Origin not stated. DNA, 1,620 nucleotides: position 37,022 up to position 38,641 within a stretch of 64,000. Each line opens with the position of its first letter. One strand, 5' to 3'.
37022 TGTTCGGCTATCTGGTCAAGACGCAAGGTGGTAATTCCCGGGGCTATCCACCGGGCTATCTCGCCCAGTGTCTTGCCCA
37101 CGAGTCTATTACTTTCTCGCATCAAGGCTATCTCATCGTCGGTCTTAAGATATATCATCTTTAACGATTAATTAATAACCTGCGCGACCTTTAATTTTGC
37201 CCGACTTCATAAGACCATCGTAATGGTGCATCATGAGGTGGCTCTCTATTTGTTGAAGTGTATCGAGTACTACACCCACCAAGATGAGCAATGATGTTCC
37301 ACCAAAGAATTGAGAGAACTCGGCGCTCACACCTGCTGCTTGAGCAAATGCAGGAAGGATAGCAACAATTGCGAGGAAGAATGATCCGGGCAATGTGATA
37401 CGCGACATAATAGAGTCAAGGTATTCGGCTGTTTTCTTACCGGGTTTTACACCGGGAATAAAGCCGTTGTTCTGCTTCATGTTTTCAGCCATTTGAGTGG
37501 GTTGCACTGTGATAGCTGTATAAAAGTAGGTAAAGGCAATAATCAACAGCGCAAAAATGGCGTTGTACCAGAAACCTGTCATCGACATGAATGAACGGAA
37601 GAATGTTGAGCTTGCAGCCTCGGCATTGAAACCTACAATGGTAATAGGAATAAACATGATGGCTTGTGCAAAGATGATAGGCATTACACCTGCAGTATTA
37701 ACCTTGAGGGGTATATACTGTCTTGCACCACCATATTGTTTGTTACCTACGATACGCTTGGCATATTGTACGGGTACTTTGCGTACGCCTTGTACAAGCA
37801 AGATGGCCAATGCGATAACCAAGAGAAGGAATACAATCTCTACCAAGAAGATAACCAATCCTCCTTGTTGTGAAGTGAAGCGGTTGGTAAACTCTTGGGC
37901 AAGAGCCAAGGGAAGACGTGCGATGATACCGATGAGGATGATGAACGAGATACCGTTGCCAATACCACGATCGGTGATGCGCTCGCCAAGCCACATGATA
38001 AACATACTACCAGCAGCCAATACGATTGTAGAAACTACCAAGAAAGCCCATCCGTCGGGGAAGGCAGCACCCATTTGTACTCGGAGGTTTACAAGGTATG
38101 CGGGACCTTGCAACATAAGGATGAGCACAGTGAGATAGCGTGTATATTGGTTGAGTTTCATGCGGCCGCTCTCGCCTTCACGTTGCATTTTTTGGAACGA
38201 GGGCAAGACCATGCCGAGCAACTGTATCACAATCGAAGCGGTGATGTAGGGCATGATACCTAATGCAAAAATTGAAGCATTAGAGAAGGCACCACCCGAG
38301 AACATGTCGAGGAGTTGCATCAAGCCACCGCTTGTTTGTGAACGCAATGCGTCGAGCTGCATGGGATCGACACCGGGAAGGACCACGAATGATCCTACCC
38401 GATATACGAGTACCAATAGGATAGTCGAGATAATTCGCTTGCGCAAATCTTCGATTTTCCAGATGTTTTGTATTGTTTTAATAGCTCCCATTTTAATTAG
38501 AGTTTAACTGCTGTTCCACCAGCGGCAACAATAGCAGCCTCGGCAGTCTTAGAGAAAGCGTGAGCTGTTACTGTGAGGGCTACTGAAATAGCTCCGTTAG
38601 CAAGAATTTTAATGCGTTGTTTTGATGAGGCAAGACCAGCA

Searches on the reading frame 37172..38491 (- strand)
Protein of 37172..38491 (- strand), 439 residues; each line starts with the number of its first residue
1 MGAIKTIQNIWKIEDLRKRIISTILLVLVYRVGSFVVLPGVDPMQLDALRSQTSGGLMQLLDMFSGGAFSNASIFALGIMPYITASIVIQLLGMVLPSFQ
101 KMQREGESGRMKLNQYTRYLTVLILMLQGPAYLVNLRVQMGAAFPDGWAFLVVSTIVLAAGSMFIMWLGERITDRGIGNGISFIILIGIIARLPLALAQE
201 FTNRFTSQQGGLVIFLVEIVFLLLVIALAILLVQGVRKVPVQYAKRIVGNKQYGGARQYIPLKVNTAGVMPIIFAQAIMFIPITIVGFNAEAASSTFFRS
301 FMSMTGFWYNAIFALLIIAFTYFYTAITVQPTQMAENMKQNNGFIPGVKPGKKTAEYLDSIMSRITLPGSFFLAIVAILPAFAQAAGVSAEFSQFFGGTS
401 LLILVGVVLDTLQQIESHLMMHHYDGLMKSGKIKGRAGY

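Call 102: search_protein_families(library=ncbifam, proteins=[window:37172-38491:-], max_evalue=0.00001)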
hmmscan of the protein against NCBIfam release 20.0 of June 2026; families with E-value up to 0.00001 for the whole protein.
window:37172-38491:- (439 aa): 3 families
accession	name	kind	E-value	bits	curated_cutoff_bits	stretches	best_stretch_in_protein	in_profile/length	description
TIGR00967.1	3a0501s007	equivalog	2e-116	389.3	253.6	1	17-422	1-412/414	preprotein translocase subunit SecY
TIGR02920.1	acc_sec_Y2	equivalog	4e-50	170.8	249.6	1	18-427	4-394/395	accessory Sec system protein translocase subunit SecY2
NF009082.0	PRK12417.1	equivalog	1.8e-48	165.2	353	1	16-428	12-402/406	accessory Sec system protein translocase subunit SecY2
